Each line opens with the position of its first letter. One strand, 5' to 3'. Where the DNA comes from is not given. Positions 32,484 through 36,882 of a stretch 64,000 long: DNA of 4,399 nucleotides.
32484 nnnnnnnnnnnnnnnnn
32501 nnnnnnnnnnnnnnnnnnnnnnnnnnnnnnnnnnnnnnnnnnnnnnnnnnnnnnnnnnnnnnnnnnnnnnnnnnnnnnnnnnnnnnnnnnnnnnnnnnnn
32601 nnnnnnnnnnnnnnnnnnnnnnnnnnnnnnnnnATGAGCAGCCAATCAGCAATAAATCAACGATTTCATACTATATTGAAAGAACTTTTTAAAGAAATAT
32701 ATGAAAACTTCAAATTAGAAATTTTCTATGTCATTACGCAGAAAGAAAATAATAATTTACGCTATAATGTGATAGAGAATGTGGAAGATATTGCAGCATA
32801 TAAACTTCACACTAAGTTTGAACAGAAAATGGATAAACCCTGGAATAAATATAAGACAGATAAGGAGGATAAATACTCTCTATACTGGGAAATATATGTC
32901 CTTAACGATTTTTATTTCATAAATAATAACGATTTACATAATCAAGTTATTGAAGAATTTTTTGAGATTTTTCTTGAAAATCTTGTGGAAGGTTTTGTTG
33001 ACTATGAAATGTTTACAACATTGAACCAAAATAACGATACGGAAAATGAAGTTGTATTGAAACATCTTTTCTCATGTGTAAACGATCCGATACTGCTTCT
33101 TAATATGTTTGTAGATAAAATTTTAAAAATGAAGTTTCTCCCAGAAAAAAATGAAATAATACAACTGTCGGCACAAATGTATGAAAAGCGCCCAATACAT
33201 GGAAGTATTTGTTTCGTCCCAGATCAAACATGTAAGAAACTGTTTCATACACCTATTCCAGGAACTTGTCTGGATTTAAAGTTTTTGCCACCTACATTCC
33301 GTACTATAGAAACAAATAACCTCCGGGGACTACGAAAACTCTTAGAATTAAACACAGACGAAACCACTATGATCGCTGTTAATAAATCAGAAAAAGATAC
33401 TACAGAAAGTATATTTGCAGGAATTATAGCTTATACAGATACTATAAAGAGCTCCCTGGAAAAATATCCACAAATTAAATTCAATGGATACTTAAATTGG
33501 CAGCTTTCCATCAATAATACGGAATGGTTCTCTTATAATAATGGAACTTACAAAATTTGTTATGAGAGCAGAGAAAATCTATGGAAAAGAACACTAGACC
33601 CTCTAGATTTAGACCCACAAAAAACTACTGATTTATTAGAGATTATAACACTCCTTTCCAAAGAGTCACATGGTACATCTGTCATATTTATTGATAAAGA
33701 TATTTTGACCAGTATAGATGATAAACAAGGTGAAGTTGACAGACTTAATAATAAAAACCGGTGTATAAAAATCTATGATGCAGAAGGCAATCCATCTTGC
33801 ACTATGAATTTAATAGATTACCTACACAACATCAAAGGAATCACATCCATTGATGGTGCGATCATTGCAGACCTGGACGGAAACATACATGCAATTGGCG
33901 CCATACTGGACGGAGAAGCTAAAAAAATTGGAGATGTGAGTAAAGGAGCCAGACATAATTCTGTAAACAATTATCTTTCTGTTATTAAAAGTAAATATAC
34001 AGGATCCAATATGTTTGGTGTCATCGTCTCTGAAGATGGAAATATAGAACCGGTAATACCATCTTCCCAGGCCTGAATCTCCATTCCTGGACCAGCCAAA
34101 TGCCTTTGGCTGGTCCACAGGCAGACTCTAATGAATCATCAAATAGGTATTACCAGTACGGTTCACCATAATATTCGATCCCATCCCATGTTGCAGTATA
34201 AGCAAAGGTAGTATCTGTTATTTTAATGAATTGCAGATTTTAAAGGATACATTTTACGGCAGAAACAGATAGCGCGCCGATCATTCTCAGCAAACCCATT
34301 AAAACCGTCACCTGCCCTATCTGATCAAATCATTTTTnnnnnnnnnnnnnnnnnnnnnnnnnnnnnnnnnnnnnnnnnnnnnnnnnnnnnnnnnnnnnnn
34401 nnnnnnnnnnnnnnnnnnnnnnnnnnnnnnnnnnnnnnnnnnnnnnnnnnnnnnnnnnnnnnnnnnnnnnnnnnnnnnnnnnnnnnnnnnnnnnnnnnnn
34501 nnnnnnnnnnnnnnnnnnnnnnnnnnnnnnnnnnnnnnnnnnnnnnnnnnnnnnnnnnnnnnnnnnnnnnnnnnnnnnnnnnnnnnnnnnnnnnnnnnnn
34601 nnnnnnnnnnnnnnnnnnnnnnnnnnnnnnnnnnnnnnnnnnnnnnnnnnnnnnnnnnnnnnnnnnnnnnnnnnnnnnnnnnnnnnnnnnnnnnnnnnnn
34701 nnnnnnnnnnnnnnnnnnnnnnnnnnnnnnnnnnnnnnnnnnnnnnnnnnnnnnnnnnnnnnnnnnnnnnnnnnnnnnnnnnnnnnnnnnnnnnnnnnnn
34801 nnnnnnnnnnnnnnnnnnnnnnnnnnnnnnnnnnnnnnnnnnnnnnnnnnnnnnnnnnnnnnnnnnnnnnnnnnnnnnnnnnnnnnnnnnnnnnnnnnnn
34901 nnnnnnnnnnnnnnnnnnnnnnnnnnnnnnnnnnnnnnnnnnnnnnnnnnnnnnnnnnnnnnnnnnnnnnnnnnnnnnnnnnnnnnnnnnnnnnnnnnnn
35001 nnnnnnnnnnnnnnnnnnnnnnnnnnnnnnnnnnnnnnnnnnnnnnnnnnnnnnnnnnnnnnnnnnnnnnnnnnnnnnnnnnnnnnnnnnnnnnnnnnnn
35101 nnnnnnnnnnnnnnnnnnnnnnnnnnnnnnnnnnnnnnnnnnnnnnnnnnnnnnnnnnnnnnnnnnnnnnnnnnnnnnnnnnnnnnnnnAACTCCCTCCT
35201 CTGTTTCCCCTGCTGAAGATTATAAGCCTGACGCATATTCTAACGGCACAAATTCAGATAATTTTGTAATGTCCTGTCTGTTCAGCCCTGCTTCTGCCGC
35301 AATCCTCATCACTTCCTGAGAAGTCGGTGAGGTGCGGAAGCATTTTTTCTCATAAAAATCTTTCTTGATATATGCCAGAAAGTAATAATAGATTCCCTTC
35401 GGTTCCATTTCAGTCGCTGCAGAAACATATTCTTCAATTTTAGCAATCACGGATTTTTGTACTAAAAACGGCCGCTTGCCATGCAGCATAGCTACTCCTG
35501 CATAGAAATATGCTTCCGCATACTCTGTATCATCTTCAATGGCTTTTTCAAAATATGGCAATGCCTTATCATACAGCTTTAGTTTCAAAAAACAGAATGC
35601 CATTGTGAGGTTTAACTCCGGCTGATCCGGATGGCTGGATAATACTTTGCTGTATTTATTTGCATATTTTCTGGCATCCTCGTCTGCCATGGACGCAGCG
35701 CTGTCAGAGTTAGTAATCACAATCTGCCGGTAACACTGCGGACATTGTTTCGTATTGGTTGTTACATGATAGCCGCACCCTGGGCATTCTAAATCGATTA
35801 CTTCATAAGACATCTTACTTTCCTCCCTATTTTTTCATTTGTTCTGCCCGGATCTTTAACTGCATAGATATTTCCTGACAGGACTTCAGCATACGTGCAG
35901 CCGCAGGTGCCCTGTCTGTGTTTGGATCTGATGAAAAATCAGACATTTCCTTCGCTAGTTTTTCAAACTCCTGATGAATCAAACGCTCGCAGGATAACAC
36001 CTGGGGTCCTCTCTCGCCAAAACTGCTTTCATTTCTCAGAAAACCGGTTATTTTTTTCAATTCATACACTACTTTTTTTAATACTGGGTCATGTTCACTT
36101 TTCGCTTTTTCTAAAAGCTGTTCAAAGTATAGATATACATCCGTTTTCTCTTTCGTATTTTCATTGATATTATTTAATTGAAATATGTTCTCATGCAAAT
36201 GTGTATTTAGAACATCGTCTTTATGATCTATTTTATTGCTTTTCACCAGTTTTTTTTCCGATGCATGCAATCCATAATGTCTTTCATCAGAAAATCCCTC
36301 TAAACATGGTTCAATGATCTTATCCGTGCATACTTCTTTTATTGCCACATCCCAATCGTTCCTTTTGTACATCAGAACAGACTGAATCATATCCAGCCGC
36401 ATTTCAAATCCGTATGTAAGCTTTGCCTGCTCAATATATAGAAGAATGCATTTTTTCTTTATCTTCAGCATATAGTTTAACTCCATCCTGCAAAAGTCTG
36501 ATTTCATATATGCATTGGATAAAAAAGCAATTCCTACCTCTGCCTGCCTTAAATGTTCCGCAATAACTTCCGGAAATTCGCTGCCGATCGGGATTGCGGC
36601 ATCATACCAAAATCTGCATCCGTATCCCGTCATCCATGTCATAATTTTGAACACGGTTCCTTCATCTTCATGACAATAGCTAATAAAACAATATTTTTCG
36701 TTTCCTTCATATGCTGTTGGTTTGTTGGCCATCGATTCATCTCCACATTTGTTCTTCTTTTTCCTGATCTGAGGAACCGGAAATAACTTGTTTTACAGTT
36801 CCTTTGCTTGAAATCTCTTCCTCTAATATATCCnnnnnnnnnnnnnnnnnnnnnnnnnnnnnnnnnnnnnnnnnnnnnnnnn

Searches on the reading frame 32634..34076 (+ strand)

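Call 9: search_protein_families(library=pfam, proteins=[window:32634-34076:+], max_evalue=0.001)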
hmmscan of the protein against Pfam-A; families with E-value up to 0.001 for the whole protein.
window:32634-34076:+ (480 aa): 1 family
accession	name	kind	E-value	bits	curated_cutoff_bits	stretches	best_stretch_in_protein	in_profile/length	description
PF21750.2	DACNH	-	3.2e-06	27.4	27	1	175-294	7-106/107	Probable sensor domain DACNH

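Call 75: search_protein_families(library=padloc, proteins=[window:32634-34076:+], max_evalue=0.001)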
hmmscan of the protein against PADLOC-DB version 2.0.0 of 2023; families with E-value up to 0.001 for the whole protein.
window:32634-34076:+ (480 aa): 0 families

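Call 82: search_protein_families(library=ncbifam, proteins=[window:32634-34076:+], max_evalue=0.01)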
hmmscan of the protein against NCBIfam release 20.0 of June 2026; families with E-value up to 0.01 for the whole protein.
window:32634-34076:+ (480 aa): 1 family
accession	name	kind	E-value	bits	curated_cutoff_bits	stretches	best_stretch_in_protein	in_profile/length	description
NF053872.1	DS2_3_antiphage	equivalog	2.8e-26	92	630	1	174-476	230-488/576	anti-phage protein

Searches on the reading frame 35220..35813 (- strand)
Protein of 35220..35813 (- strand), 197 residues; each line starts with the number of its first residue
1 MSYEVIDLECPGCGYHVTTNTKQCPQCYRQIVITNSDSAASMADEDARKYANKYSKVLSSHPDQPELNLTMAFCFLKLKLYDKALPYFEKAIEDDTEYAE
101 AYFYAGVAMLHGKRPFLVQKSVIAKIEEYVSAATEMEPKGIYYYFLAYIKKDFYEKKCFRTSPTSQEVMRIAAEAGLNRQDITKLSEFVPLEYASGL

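Call 9: search_protein_families(library=pfam, proteins=[window:35220-35813:-], max_evalue=0.001)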
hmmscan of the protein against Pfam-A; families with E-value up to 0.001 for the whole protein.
window:35220-35813:- (197 aa): 6 families
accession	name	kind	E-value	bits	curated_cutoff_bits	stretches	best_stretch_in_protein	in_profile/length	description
PF14559.12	TPR_19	-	2e-06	28.5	25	0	52-84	12-44/68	Tetratricopeptide repeat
PF13431.12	TPR_17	-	3.9e-06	27.1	24.4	0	87-112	1-26/34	Tetratricopeptide repeat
PF00515.34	TPR_1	-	0.00012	22.2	27.8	1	71-93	7-29/34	Tetratricopeptide repeat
PF07719.23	TPR_2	-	0.00044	20.6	27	0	66-95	2-31/34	Tetratricopeptide repeat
PF13432.12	TPR_16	-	0.00066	20.5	32.7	0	79-114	11-46/65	Tetratricopeptide repeat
PF13414.12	TPR_11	-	0.00081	19.5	26.8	0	81-109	10-38/42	TPR repeat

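Call 75: search_protein_families(library=padloc, proteins=[window:35220-35813:-], max_evalue=0.001)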
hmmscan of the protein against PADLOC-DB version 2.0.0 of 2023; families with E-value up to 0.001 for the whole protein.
window:35220-35813:- (197 aa): 0 families

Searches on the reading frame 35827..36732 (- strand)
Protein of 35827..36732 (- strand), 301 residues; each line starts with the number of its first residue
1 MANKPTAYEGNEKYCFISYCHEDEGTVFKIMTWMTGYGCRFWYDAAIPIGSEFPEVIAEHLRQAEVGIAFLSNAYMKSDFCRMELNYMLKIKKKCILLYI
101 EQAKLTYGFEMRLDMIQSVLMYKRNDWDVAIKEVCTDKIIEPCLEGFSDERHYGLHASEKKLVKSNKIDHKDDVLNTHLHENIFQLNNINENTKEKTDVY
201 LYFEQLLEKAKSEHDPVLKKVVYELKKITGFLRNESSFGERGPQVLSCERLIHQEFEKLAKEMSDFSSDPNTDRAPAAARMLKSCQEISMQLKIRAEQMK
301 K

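Call 9: search_protein_families(library=pfam, proteins=[window:35827-36732:-], max_evalue=0.001)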
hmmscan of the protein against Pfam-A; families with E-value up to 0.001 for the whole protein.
window:35827-36732:- (301 aa): 1 family
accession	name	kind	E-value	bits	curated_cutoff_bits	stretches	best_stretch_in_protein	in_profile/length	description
PF13676.11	TIR_2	-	2.4e-15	57.6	28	1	16-128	2-115/122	TIR domain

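Call 75: search_protein_families(library=padloc, proteins=[window:35827-36732:-], max_evalue=0.001)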
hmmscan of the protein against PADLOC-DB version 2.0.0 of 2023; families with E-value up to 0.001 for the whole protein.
window:35827-36732:- (301 aa): 6 families
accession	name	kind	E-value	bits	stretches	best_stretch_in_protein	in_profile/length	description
PDLC05062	PDC-S66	-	7.9e-09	33.4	1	14-92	150-230/282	-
PDLC02012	SAVED5--SAVED_TIR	-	3.9e-07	27.5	1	14-92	15-95/404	-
PDLC00420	ThsB1|ThsB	-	2.2e-05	21.8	1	16-82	5-75/319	TIR-like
PDLC00425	ThsB1|ThsB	-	6.1e-05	20.3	1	55-102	302-349/389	TIR-like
PDLC00417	ThsB1|ThsB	-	0.00013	19.5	1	15-89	169-245/303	TIR-like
PDLC00426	ThsB1|ThsB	-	0.00026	18.4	1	16-99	241-332/352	TIR-like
